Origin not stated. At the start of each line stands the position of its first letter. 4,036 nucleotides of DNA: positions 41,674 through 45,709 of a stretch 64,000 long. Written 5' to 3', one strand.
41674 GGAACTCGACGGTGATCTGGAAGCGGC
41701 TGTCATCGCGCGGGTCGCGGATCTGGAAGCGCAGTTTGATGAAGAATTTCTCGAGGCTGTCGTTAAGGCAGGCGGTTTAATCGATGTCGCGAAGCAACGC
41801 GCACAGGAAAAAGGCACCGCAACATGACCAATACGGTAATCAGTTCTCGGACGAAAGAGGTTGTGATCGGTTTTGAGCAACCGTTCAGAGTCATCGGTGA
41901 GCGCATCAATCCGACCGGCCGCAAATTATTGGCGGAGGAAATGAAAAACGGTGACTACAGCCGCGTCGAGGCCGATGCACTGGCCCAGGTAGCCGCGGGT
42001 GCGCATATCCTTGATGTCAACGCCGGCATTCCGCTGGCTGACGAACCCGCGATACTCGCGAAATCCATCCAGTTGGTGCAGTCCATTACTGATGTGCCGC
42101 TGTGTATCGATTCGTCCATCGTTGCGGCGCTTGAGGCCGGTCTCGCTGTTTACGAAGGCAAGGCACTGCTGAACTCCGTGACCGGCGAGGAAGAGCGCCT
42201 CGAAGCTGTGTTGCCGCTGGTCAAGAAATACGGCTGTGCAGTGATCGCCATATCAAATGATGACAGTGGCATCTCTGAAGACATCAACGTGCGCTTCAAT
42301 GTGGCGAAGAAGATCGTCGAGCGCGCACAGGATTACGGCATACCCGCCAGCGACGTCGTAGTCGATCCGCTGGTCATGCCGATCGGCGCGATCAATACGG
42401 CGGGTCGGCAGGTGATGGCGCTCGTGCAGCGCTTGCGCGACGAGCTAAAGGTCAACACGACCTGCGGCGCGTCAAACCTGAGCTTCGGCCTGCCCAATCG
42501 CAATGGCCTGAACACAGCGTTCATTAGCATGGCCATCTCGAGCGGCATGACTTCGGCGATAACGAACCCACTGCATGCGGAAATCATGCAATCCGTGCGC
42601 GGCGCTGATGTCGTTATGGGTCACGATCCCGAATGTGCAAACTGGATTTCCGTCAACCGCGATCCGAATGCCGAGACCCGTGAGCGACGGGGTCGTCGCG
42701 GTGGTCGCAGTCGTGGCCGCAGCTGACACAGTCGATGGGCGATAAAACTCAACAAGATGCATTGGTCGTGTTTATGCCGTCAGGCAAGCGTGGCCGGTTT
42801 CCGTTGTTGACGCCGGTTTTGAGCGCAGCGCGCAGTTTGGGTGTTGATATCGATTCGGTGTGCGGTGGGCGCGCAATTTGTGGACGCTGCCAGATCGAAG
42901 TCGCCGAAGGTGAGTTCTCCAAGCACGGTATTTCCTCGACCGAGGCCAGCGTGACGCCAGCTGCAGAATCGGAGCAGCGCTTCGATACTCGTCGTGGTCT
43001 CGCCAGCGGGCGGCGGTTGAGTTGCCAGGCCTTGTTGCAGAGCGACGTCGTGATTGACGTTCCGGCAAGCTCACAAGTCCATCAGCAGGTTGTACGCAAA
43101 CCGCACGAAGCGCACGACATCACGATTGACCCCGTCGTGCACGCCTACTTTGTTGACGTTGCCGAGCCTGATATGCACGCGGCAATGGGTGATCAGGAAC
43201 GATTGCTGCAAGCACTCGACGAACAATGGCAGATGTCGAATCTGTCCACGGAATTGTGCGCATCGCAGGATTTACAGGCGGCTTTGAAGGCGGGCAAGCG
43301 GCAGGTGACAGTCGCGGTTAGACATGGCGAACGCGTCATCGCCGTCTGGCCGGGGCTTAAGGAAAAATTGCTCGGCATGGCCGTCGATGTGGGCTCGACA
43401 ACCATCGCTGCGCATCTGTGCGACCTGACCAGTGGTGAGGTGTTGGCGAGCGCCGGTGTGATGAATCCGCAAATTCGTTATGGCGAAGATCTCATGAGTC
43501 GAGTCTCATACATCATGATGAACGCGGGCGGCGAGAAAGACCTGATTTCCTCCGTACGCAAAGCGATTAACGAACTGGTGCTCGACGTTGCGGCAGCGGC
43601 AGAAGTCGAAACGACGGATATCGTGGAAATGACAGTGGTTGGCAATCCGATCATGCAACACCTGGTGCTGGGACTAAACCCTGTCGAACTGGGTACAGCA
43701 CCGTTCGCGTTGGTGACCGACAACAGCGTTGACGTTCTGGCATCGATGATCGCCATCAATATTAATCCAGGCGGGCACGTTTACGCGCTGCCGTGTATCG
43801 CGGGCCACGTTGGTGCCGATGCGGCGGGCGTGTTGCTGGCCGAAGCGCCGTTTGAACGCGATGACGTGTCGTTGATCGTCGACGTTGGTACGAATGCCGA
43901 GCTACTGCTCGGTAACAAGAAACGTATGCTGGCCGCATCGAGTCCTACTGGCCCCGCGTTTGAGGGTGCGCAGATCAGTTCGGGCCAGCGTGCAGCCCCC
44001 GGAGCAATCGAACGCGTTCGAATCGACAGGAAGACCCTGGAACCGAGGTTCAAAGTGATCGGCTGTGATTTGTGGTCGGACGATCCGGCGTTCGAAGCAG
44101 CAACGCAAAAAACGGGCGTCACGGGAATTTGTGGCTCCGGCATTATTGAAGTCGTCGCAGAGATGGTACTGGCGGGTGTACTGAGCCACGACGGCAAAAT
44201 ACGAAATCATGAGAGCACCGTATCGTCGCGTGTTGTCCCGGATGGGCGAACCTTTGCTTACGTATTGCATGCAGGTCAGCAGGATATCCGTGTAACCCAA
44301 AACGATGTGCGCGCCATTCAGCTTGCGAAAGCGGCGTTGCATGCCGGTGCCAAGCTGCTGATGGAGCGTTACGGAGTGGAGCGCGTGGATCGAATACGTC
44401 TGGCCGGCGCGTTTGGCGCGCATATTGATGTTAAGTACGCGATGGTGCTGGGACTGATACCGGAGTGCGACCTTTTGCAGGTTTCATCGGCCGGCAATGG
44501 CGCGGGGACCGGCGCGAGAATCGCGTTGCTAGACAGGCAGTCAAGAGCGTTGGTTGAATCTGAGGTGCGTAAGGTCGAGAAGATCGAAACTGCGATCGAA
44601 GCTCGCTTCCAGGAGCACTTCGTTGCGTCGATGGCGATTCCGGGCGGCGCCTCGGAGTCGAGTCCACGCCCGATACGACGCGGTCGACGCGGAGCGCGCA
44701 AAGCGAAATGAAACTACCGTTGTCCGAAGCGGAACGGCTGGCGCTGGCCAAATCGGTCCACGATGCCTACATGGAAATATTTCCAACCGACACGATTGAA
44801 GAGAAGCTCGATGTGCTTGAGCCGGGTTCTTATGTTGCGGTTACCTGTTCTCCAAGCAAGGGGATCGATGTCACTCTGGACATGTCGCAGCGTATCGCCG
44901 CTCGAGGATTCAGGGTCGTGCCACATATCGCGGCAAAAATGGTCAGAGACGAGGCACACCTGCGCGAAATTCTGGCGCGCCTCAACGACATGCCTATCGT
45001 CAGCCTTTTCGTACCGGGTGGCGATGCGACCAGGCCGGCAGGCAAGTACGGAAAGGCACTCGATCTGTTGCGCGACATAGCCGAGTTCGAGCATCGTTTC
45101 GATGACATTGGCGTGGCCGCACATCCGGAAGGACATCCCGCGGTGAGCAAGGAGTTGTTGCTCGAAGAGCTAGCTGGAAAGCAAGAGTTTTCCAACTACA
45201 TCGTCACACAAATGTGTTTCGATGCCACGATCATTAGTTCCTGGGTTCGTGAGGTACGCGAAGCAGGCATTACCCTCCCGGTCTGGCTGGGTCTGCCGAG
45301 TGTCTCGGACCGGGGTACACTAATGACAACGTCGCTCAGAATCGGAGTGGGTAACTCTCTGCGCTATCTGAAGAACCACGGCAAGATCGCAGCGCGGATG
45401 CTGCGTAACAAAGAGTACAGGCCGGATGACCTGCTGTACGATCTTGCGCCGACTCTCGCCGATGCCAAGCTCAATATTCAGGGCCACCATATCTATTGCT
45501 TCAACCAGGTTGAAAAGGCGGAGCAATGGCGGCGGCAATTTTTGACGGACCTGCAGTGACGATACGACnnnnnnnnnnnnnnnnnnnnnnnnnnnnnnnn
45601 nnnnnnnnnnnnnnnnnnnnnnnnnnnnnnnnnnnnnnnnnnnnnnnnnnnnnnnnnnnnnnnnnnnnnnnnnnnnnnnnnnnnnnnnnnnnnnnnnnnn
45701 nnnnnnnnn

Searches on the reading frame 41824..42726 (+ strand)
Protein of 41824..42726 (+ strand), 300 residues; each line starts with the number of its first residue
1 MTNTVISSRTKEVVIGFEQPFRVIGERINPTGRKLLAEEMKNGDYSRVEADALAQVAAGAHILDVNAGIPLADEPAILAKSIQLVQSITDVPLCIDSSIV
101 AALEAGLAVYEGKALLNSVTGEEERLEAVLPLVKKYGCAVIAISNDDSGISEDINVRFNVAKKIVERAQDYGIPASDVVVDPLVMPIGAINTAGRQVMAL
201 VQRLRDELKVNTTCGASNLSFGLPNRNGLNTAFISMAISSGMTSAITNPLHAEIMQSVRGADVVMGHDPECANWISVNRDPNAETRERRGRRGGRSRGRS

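Call 3: search_protein_families(library=pfam, proteins=[window:41824-42726:+])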
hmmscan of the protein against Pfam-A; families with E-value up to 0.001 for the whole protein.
window:41824-42726:+ (300 aa): 3 families
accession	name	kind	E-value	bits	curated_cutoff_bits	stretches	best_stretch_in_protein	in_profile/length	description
PF00809.28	Pterin_bind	-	1.2e-28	100.9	25.5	1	25-248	1-244/244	Pterin binding enzyme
PF03599.22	CdhD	-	1.6e-08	34.2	24.8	1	71-189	78-183/387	CO dehydrogenase/acetyl-CoA synthase delta subunit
PF02007.24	MtrH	-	0.00067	19.3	22.8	1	74-200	75-210/299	Tetrahydromethanopterin S-methyltransferase MtrH subunit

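Call 4: search_protein_families(library=ncbifam, proteins=[window:41824-42726:+])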
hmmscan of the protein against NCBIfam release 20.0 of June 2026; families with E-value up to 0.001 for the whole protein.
window:41824-42726:+ (300 aa): 6 families
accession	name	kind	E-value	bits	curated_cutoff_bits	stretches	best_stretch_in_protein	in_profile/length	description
NF005719.0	PRK07535.1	domain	5.9e-111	369.9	259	1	21-285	1-265/268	methyltetrahydrofolate:corrinoid/iron-sulfur protein methyltransferase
TIGR02082.1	metH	equivalog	5.1e-42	143.6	1010.85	1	4-258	326-595/1182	methionine synthase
NF040758.1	CODH_ACS_meth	exception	1.3e-41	142.7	370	1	21-267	4-251/261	carbon monoxide dehydrogenase/acetyl-CoA synthase methytransferase subunit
NF007024.0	PRK09490.1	equivalog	1.1e-29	102.9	1497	1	11-257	350-611/1234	methionine synthase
NF002142.0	PRK00979.1-1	subfamily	4.5e-06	25.9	287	1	72-200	76-205/306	tetrahydromethanopterin S-methyltransferase subunit H family protein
TIGR01496.1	DHPS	equivalog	0.00019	21.2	162.6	1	48-205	25-194/258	dihydropteroate synthase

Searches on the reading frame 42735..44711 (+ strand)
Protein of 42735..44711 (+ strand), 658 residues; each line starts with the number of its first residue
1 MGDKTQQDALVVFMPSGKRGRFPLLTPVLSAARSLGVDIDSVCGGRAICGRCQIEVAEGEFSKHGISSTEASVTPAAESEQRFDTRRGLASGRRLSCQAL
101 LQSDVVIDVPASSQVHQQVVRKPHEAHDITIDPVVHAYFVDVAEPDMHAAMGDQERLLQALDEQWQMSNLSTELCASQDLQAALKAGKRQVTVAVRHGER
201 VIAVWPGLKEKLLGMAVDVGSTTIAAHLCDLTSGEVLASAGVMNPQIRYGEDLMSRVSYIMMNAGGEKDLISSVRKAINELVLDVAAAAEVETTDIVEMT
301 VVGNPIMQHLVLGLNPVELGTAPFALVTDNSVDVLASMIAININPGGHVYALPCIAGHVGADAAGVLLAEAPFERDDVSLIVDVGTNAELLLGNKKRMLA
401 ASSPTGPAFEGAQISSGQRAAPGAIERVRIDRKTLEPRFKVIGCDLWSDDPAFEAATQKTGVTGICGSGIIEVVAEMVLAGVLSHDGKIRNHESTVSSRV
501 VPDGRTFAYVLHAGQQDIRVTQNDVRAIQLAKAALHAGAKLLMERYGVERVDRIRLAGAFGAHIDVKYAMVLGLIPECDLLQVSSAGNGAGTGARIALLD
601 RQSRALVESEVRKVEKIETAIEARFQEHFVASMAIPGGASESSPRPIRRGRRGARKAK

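Call 3: search_protein_families(library=pfam, proteins=[window:42735-44711:+])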
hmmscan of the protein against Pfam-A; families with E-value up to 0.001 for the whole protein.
window:42735-44711:+ (658 aa): 4 families
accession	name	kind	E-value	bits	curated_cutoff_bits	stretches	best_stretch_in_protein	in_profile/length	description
PF14574.11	RACo_C_ter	-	1.3e-84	283.8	27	1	378-640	2-254/261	C-terminal domain of RACo the ASKHA domain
PF17651.6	Raco_middle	-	4.4e-47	160.2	26.8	1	213-369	1-157/163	RACo middle region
PF17650.6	RACo_linker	-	2.2e-23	82.3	26.2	1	125-210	2-85/86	RACo linker region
PF00111.32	Fer2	-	7.3e-06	26.3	21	1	26-101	17-76/77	2Fe-2S iron-sulfur cluster binding domain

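Call 4: search_protein_families(library=ncbifam, proteins=[window:42735-44711:+])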
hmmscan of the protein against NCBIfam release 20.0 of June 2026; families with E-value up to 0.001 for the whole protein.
window:42735-44711:+ (658 aa): 4 families
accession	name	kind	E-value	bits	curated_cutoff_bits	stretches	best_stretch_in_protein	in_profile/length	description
NF040756.1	corr_regen_AcsV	exception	2.2e-107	360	800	1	11-637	2-625/632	corrinoid activation/regeneration protein AcsV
TIGR04270.1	Rama_corrin_act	subfamily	5.2e-31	107.6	500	1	214-634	2-415/534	methylamine methyltransferase corrinoid protein reductive activase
TIGR01941.1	nqrF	equivalog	8.1e-06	25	295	1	29-110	53-121/405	NADH:ubiquinone reductase (Na(+)-transporting) subunit F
TIGR02007.1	fdx_isc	equivalog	8.3e-06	25.9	132.1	1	27-116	25-106/110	ISC system 2Fe-2S type ferredoxin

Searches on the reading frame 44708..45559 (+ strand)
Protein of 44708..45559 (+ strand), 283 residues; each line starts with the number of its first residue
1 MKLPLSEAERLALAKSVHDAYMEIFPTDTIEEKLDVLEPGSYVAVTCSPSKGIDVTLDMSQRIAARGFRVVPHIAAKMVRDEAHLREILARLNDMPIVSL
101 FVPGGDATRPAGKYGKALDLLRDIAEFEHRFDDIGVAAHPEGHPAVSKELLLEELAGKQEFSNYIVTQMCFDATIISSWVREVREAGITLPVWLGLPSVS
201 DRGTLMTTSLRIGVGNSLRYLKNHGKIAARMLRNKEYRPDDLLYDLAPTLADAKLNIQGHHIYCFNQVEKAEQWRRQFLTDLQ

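Call 3: search_protein_families(library=pfam, proteins=[window:44708-45559:+])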
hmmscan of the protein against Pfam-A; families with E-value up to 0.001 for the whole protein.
window:44708-45559:+ (283 aa): 1 family
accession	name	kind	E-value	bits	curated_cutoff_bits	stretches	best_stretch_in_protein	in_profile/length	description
PF02219.23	MTHFR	-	1.3e-11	44.8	24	1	41-195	42-206/287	Methylenetetrahydrofolate reductase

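Call 4: search_protein_families(library=ncbifam, proteins=[window:44708-45559:+])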
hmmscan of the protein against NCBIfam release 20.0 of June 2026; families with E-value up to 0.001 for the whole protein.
window:44708-45559:+ (283 aa): 3 families
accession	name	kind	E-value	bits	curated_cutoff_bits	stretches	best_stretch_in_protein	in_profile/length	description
TIGR00676.1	fadh2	equivalog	4.3e-17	62.3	293.7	1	32-206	22-204/275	methylenetetrahydrofolate reductase [NAD(P)H]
TIGR00677.1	fadh2_euk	equivalog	1.9e-12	47.2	310.05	1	106-199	104-199/281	methylenetetrahydrofolate reductase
NF006950.0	PRK09432.1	equivalog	0.00017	20.9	382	1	32-175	46-190/296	methylenetetrahydrofolate reductase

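Call 84: search_solved_structures(query=window:44708-45559:+, max_evalue=0.01)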
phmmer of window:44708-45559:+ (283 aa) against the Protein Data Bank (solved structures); distinct sequences matched with E-value up to 0.01: 9.
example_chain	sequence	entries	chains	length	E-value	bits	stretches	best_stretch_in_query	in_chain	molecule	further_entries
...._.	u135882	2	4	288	1.8e-33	119.4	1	9-278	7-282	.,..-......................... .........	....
8uy2_A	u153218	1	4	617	5.7e-09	39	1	112-201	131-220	Methylenetetrahydrofolate reductase-like protein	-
8uy1_D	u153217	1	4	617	5.7e-09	39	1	112-201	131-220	Methylenetetrahydrofolate reductase-like protein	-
6fcx_A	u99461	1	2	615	1e-06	31.6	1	103-198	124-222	Methylenetetrahydrofolate reductase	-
8qa4_A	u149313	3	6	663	1.2e-06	31.4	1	103-197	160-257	Methylenetetrahydrofolate reductase (NADPH)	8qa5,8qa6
1v93_A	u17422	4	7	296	3.5e-06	29.9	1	37-201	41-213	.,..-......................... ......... | Methylenetetrahydrofolate reductase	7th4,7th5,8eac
3apt_A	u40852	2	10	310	3.9e-06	29.7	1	37-201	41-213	Methylenetetrahydrofolate reductase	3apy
7rml_A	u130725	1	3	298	0.00033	23.4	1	22-174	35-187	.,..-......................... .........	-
5ume_A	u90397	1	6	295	0.00037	23.2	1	22-176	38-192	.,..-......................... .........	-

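Call 88: search_solved_structures(query=window:44708-45559:+, max_evalue=1e-20, show_alignments=1)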
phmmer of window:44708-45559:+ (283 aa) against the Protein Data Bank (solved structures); distinct sequences matched with E-value up to 1e-20: 1.
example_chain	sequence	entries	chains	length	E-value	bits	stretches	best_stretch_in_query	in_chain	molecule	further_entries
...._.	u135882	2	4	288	1.8e-33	119.4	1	9-278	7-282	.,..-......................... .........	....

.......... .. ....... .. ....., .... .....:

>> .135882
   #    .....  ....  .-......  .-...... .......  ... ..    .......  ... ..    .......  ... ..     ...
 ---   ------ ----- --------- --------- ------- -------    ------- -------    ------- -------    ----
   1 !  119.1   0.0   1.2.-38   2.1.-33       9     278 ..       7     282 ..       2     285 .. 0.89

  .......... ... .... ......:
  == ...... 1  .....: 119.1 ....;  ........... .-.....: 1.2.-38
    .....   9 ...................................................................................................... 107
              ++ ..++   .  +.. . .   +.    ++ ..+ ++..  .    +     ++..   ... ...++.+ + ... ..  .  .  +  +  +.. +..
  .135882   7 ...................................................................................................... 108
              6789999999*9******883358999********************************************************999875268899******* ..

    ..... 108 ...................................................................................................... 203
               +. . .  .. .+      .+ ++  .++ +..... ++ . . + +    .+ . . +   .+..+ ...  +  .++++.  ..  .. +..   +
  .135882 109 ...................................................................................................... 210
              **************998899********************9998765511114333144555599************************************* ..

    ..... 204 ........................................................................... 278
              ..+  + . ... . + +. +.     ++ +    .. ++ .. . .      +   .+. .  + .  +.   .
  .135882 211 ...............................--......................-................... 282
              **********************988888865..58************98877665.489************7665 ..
